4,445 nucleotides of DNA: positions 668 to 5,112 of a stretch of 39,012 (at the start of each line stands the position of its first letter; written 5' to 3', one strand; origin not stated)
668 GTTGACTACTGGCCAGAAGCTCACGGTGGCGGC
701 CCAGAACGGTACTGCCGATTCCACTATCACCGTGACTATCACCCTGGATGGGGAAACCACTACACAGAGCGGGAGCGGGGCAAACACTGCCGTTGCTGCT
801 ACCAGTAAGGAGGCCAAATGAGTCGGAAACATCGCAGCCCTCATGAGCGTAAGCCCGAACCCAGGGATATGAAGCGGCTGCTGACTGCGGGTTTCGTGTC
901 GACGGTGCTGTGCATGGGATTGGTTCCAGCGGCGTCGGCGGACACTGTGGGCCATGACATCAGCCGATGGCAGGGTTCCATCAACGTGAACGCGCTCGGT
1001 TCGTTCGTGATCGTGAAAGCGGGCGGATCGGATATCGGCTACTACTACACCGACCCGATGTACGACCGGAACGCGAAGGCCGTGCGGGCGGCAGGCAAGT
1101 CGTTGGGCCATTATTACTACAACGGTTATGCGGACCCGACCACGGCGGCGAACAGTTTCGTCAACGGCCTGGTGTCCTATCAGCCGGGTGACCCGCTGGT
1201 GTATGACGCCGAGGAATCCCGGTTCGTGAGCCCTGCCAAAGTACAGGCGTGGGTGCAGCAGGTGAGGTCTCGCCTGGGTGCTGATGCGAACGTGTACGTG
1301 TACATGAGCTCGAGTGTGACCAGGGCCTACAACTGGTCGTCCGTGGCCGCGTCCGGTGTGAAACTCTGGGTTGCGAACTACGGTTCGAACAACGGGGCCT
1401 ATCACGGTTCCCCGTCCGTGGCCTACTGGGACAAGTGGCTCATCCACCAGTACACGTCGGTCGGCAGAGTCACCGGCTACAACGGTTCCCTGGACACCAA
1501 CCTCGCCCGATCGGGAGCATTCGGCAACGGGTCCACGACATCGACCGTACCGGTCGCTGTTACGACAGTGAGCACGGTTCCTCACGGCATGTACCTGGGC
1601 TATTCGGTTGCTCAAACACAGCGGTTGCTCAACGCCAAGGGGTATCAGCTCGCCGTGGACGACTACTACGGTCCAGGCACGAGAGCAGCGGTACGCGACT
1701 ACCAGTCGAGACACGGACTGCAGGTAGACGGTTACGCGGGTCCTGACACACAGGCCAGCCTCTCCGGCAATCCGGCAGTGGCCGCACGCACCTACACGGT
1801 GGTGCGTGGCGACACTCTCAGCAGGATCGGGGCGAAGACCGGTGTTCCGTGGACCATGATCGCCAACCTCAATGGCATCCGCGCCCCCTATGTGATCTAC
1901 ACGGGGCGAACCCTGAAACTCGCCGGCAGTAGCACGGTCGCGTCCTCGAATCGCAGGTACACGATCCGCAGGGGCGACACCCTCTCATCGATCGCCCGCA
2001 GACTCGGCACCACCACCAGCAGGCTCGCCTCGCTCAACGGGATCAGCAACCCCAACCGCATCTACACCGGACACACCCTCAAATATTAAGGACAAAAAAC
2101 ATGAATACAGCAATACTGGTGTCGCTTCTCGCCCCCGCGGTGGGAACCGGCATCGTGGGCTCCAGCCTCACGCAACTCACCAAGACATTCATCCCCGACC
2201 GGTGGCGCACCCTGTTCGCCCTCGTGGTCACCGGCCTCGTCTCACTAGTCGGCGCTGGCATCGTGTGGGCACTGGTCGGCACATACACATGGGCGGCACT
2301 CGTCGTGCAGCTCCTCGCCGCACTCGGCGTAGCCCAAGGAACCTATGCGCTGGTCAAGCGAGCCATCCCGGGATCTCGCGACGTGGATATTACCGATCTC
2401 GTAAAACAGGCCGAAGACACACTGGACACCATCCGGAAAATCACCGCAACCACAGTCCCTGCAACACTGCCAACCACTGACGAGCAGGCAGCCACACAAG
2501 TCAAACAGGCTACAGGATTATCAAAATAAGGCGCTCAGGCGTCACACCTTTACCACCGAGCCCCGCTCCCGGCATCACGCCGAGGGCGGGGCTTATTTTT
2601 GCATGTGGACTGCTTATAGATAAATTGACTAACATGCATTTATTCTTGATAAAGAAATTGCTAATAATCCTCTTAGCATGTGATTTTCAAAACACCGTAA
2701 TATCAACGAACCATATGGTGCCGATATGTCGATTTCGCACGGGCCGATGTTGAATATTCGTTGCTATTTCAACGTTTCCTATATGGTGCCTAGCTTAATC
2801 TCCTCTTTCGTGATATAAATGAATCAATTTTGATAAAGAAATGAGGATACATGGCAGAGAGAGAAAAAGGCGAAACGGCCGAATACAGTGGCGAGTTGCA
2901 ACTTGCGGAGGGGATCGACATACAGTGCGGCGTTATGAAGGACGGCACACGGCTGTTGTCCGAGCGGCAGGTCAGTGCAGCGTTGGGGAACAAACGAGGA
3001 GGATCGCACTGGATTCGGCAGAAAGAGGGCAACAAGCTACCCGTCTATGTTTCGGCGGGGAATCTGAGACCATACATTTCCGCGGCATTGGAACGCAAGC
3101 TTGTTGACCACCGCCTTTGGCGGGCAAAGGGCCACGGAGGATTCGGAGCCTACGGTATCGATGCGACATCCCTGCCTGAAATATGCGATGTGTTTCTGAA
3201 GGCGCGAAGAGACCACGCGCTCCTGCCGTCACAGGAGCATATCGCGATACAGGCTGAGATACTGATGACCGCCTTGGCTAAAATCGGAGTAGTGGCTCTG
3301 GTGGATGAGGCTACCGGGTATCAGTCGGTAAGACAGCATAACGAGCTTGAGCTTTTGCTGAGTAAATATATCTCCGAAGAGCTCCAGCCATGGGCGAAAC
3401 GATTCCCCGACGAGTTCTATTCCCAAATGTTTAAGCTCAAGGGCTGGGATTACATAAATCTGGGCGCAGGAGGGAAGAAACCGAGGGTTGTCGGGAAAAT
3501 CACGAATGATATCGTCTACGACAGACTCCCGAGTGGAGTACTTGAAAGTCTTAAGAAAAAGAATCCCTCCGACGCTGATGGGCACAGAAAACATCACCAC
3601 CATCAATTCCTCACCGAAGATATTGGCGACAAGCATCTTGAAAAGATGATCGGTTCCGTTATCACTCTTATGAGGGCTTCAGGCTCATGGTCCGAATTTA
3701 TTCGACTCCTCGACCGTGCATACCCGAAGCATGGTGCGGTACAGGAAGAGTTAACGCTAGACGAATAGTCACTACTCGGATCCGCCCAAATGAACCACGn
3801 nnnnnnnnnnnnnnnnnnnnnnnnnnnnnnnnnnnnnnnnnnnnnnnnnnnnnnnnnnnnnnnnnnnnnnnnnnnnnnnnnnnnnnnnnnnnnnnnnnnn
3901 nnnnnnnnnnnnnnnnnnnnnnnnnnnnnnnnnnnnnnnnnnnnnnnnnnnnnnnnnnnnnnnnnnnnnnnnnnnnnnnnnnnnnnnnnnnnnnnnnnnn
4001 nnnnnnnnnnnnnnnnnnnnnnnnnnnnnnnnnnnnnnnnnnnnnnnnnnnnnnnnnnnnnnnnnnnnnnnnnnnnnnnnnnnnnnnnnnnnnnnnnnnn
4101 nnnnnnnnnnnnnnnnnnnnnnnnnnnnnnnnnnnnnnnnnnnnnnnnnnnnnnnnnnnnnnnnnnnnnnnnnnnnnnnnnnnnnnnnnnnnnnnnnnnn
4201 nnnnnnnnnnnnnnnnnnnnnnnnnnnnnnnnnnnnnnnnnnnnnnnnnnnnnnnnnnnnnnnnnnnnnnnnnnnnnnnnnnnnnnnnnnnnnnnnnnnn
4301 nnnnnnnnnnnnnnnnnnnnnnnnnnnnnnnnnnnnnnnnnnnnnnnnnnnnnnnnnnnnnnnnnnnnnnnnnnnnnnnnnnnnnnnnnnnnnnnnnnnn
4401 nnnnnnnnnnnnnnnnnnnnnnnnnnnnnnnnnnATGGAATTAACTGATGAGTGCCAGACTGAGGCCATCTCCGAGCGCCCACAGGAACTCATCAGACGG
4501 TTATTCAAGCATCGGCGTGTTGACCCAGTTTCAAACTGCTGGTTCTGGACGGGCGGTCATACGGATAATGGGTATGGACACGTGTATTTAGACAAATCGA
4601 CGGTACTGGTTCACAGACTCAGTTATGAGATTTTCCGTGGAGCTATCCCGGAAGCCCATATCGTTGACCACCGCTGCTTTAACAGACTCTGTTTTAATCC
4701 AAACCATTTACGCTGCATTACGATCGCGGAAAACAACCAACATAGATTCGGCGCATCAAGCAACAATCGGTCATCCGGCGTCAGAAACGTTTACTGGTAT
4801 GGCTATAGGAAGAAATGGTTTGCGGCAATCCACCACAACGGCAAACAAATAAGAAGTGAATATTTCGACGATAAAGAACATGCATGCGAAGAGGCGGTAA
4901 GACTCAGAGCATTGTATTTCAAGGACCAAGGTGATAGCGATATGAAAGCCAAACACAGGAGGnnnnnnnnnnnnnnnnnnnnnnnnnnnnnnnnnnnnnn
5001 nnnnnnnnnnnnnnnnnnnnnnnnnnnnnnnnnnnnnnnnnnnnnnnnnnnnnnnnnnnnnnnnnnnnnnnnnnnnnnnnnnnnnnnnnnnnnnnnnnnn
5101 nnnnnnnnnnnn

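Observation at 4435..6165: HNH + AP2 homing-endonuclease-like module fused in frame to the N-terminus of the tyrosine integrase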

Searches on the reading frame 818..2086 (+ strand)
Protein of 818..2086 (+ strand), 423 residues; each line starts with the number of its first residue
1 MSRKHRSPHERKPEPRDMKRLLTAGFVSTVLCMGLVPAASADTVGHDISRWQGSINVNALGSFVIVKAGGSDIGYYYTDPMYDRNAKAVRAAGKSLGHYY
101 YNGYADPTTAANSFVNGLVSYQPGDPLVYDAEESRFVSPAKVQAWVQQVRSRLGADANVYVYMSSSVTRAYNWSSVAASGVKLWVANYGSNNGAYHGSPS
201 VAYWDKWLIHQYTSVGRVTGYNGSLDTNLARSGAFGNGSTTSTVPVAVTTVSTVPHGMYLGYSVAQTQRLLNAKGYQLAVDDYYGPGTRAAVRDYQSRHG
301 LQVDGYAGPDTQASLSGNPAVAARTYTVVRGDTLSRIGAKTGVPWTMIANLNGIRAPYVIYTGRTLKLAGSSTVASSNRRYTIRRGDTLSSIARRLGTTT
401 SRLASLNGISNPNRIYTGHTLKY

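Call 68: search_protein_families(library=pfam, proteins=[window:818-2086:+], max_evalue=0.01)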
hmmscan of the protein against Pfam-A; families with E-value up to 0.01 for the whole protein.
window:818-2086:+ (423 aa): 6 families
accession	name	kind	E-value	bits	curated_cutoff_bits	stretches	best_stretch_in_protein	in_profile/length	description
PF01476.26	LysM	-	8.5e-28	96.5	20.9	2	381-422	1-41/43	LysM domain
PF01183.26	Glyco_hydro_25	-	1.3e-20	75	27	1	46-220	1-179/180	Glycosyl hydrolases family 25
PF01471.23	PG_binding_1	-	8.5e-17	61.5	23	1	263-315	4-57/57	Putative peptidoglycan binding domain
PF23473.1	LysM3_LYK4_5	-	4.1e-06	27.2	29.3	1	381-417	5-40/48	LYK4/5 LysM3 domain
PF09374.15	PG_binding_3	-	0.00035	21.1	24.6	0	264-294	3-33/76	Predicted Peptidoglycan domain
PF23577.1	LysM_RLK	-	0.004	17.6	27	0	381-401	3-23/44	LysM domain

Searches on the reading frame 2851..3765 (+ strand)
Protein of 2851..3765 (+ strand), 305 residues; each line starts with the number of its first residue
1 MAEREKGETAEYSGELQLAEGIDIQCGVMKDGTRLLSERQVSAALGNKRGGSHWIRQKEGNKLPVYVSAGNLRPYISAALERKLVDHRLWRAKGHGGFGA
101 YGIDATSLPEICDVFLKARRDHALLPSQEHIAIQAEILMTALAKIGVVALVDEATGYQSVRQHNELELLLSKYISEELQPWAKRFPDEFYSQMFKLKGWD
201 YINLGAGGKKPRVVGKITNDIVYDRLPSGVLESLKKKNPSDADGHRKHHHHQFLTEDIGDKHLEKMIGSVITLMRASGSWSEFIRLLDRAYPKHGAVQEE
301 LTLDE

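Call 68: search_protein_families(library=pfam, proteins=[window:2851-3765:+], max_evalue=0.01)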
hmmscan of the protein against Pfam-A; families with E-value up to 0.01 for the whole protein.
window:2851-3765:+ (305 aa): 1 family
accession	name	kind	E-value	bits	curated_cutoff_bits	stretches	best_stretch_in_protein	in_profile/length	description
PF10546.14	P63C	-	1.8e-34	118.7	26.1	1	169-263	1-93/93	P63C domain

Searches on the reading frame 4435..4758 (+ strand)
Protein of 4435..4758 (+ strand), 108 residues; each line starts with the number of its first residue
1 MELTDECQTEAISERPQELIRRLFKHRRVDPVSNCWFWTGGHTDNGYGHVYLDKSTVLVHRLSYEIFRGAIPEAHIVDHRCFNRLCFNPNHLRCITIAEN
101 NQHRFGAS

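Call 42: search_protein_families(library=pfam, proteins=[window:4435-4758:+], max_evalue=10)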
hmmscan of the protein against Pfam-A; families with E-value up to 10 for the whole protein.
window:4435-4758:+ (108 aa): 2 families
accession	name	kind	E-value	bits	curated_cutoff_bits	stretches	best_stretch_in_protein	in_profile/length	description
PF13392.12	HNH_3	-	8.6e-15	54.5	24.8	1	58-102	2-46/46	HNH endonuclease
PF05551.17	zf-His_Me_endon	-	0.019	15.6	27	1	74-102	64-92/131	Zinc-binding loop region of homing endonuclease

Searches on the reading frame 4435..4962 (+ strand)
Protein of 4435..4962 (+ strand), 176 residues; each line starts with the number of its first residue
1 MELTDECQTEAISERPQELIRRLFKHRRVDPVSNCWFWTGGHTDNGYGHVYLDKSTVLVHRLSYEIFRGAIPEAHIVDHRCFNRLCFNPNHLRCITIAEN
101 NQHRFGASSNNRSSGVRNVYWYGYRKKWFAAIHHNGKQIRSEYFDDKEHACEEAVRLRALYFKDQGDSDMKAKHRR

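Call 52: find_homologous_proteins(query=A5, max_evalue=1e-10)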
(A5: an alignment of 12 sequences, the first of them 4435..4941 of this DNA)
Query A5 (12 sequences) (169 aa, profile of the alignment): 2258 proteins with E <= 1e-10 among 6928 candidates; the best 120 are listed.
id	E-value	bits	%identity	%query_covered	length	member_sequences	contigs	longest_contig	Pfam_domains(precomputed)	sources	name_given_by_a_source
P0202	6.4e-69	249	37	85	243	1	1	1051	PF00847.27,PF13392.13,PF05551.18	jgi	-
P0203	4.6e-66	240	33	96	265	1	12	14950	PF13392.13,PF05551.18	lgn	-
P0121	1.5e-65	238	39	64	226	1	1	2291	PF13392.13,PF05551.18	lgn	-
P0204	1.5e-63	232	39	84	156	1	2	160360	PF00847.27,PF13392.13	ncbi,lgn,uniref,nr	ncbi:HNH endonuclease [Mycobacterium phage Cane17]|uniref:HNH endonuclease n=2 Tax=Bixzunavirus TaxI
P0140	8.3e-62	226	38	91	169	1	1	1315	PF13392.13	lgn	-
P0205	1.8e-61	225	34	50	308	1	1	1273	PF13392.13,PF05551.18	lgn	-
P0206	1.9e-61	225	41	75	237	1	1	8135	PF13392.13,PF05551.18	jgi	jgi:hypothetical protein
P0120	1.9e-61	225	40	95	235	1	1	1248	PF13392.13,PF05551.18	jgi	jgi:hypothetical protein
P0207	4.9e-61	223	42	80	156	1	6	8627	PF00847.27,PF13392.13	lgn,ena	-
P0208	1.2e-60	222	40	80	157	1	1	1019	PF13392.13,PF05551.18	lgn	-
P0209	3.0e-60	221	40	80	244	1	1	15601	PF00847.27,PF01381.29,PF13392.13,PF05551.18,PF13560.13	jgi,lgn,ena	-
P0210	7.9e-60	219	37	84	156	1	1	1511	PF13392.13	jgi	jgi:hypothetical protein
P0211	1.3e-59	219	36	80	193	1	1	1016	PF13392.13,PF05551.18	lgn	-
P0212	1.4e-59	219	38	75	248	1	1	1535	PF13392.13,PF05551.18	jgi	jgi:hypothetical protein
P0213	2.0e-59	218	38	80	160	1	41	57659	PF13392.13,PF05551.18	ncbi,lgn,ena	ncbi:MAG: HNH endonuclease [Marmoricola sp.]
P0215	2.2e-59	218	43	70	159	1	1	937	PF00847.27,PF13392.13,PF05551.18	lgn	-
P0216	2.8e-59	218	40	70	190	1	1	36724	PF00847.27,PF13392.13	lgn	-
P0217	3.7e-59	217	38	88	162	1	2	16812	PF00847.27,PF13392.13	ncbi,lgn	-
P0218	4.8e-59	217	41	81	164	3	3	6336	PF00847.27,PF13392.13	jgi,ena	-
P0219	7.4e-59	216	44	80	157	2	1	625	PF00847.27,PF13392.13,PF05551.18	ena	-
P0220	8.1e-59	216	41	73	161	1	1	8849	PF00847.27,PF13392.13,PF05551.18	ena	-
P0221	1.1e-58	216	43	80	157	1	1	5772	PF00847.27,PF13392.13,PF05551.18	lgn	-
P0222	1.1e-58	216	46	70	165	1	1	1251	PF00847.27,PF13392.13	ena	-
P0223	1.2e-58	216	43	84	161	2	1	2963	PF00847.27,PF13392.13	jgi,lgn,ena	-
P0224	1.4e-58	215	38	80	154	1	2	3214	PF00847.27,PF13392.13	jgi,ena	jgi:hypothetical protein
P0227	3.4e-58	214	44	65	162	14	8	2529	PF00847.27,PF13392.13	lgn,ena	-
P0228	3.5e-58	214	42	78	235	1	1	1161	PF00847.27,PF13392.13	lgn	-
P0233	6.6e-58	213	44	88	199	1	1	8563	PF00847.27,PF13392.13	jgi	jgi:hypothetical protein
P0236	9.9e-58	213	39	95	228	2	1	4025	PF00847.27,PF13392.13,PF05551.18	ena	-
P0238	1.1e-57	213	45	76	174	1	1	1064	PF00847.27,PF13392.13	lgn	-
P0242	2.2e-57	212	40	66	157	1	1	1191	PF00847.27,PF13392.13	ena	-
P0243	4.5e-57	211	39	76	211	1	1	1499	PF00847.27,PF13392.13,PF05551.18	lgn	-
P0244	4.7e-57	210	42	80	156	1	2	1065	PF00847.27,PF13392.13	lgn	-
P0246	5.2e-57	210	38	83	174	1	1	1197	PF00847.27,PF13392.13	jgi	jgi:hypothetical protein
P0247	5.2e-57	210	37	84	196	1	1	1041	PF00847.27,PF13392.13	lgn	-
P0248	5.4e-57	210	36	66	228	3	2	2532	PF00847.27,PF13392.13,PF05551.18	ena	-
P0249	5.6e-57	210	42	79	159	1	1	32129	PF00847.27,PF13392.13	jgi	jgi:hypothetical protein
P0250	7.6e-57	210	37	93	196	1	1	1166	PF00847.27,PF13392.13,PF05551.18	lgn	-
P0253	1.0e-56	209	45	80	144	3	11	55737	PF00847.27,PF13392.13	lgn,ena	-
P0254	1.1e-56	209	38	80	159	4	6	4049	PF00847.27,PF13392.13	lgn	-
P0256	1.3e-56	209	36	89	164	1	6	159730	PF00847.27,PF13392.13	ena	-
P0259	1.8e-56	209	40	70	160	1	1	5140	PF00847.27,PF13392.13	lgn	-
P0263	2.3e-56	208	44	66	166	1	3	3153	PF00847.27,PF13392.13,PF05551.18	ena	-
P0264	2.4e-56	208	36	80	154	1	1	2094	PF00847.27,PF13392.13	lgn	-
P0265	2.6e-56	208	35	95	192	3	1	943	PF00847.27,PF13392.13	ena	-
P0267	2.8e-56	208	40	80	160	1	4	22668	PF00847.27,PF13392.13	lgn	-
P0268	3.0e-56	208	42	84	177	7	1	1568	PF00847.27,PF13392.13,PF05551.18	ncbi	-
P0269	3.0e-56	208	35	80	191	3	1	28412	PF00847.27,PF13392.13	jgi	-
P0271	3.2e-56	208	42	83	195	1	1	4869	PF00847.27,PF13392.13,PF05551.18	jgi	jgi:hypothetical protein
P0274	4.5e-56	207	42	70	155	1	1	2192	PF00847.27,PF13392.13,PF05551.18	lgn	-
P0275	4.6e-56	207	41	84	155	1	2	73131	PF00847.27,PF13392.13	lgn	-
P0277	5.0e-56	207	40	80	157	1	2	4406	PF00847.27,PF13392.13,PF05551.18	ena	-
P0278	5.4e-56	207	39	79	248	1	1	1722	PF12844.14,PF00847.27,PF01381.29,PF13392.13,PF05551.18,PF13560.13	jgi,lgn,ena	-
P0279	5.7e-56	207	42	81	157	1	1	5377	PF00847.27,PF13392.13,PF05551.18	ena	-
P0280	5.8e-56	207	37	84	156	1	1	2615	PF00847.27,PF13392.13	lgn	-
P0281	6.0e-56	207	41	71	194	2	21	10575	PF00847.27,PF13392.13,PF05551.18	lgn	-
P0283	6.2e-56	207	41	80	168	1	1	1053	PF00847.27,PF13392.13,PF05551.18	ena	-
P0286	6.6e-56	207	44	79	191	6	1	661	PF00847.27,PF13392.13,PF05551.18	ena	-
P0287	6.7e-56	207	41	85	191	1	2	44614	PF00847.27,PF13392.13,PF05551.18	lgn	-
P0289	7.8e-56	206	43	70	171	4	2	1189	PF00847.27,PF13392.13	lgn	-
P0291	8.2e-56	206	41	70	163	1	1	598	PF00847.27,PF13392.13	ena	-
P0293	8.3e-56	206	41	70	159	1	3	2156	PF00847.27,PF13392.13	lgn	-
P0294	9.0e-56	206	41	76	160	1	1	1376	PF00847.27,PF13392.13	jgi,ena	-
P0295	9.1e-56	206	41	84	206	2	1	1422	PF00847.27,PF13392.13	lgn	-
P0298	1.1e-55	206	42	80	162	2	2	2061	PF00847.27,PF13392.13,PF05551.18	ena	-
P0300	1.4e-55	206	39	83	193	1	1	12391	PF00847.27,PF13392.13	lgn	-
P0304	2.1e-55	205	40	80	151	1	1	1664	PF00847.27,PF13392.13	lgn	-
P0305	2.2e-55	205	45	79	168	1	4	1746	PF00847.27,PF13392.13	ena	-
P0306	2.5e-55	205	36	86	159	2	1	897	PF00847.27,PF13392.13,PF05551.18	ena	-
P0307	2.7e-55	205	41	67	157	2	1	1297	PF00847.27,PF13392.13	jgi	jgi:hypothetical protein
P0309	3.2e-55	204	38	80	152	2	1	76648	PF00847.27,PF13392.13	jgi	jgi:hypothetical protein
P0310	3.4e-55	204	40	84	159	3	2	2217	PF00847.27,PF13392.13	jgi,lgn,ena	-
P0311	3.5e-55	204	42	81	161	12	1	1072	PF00847.27,PF13392.13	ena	-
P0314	4.2e-55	204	42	70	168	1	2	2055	PF00847.27,PF13392.13,PF05551.18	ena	-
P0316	5.2e-55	204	38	69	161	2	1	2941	PF00847.27,PF13392.13,PF05551.18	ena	-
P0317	5.4e-55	204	35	80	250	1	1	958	PF12844.14,PF00847.27,PF01381.29,PF13392.13,PF05551.18,PF13560.13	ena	-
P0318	5.7e-55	204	41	66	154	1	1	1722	PF00847.27,PF13392.13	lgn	-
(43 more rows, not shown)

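Call 63: predict_structure(alignment_id=A7)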
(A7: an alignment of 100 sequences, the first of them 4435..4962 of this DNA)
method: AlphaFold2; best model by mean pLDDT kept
length: 176 residues; sequences in the alignment: 100
mean_pLDDT: 85.2   pTM: 0.68
mean pLDDT of the five models: 85.2, 83.9, 83.6, 83.6, 83.3
residues with pLDDT >= 90: 113; 70-90: 35; 50-70: 9; < 50: 19
segments of 3 or more residues with pLDDT < 50: 1-3, 7-11, 167-176
pLDDT, mean of each block of 10 residues (from residue 1): 45 69 93 95 96 94 95 93 96 92 78 86 97 93 97 93 60 45
secondary structure, 60 per line:
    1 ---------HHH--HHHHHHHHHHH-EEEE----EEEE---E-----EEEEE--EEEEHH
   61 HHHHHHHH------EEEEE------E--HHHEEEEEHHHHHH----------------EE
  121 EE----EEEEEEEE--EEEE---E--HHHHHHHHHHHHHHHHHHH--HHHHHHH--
elements in order: H15-25 E27-30 E35-38 E48-52 E55-58 H59-68 E75-79 E92-96 H97-102 E119-122 E127-134 E137-140 H147-165 H168-174

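Call 66: fold_search(model_id=the predicted structure, library=pdb)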
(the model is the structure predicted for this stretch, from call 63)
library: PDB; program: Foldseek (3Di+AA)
matches with E <= 10: 320; with E <= 0.001: 0
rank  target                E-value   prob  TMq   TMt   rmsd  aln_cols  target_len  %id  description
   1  1u3e_M                4.4e-03  0.99  0.35  0.36  14.6       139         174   19  DNA binding and cleavage by the HNH homing endonuclease I-HmuI (released 2004-08-31)
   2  3igm_B                3.4e-02  0.96  0.18  0.46  15.7        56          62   21  A 2.2A crystal structure of the AP2 domain of PF14_0633 from P. falciparum, bound as a domain-swapped dimer to its cog (released 2009-11-10)
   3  9fi8_HR               8.5e-02  0.30  0.23  0.24  15.9       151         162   14  SSU(head) structure derived from the SSU sample of the mitoribosome from T. gondii. (released 2024-12-11)
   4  7et5                  1.1e-01  1.00  0.25  0.43   2.7        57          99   19  Crystal structure of Arabidopsis TEM1 AP2 domain (released 2021-09-15)
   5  6zmn_B                1.1e-01  0.84  0.26  0.37   6.0        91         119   15  Crystal structure of the Smad3-Smad5 MH1 domain chimera bound to the GGCGC site (released 2020-08-26)
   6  1evw_A                1.2e-01  0.60  0.25  0.27  10.1        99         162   14  L116A MUTANT OF THE HOMING ENDONUCLEASE I-PPOI COMPLEXED TO HOMING SITE DNA. (released 2000-08-03)
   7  2o6m_A                1.4e-01  0.57  0.25  0.27  10.0        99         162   13  H98Q mutant of the homing endonuclease I-PPOI complexed with DNA (released 2007-10-30)
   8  6fzt_B                1.5e-01  0.94  0.35  0.47   5.2       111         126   13  Crystal structure of Smad8_9-MH1 bound to the GGCGC site. (released 2019-10-02)
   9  3igm_A                1.6e-01  0.80  0.17  0.48  14.9        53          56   26  A 2.2A crystal structure of the AP2 domain of PF14_0633 from P. falciparum, bound as a domain-swapped dimer to its cog (released 2009-11-10)
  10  1a74_A                1.6e-01  0.60  0.22  0.24   7.3        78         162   15  I-PPOL HOMING ENDONUCLEASE/DNA COMPLEX (released 1998-06-22)
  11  6fzs_A                1.7e-01  0.75  0.26  0.35   6.9        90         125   13  Crystal structure of Smad5-MH1 bound to the GGCGC site. (released 2019-10-02)
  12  6fzs_B                1.8e-01  0.75  0.26  0.35   7.0        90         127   13  Crystal structure of Smad5-MH1 bound to the GGCGC site. (released 2019-10-02)
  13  1cyq_A                1.8e-01  0.63  0.24  0.26   7.2        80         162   14  INTRON ENCODED HOMING ENDONUCLEASE I-PPOI (H98A)/DNA HOMING SITE COMPLEX (released 1999-11-19)
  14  6tce_A                1.9e-01  0.93  0.27  0.37   3.3        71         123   15  Crystal structure of the GGCT site-bound MH1 domain of Smad5 containing a GGGS insertion in the Loop1 (released 2019-11-20)
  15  6zmn_A                1.9e-01  0.72  0.26  0.36   6.3        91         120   16  Crystal structure of the Smad3-Smad5 MH1 domain chimera bound to the GGCGC site (released 2020-08-26)
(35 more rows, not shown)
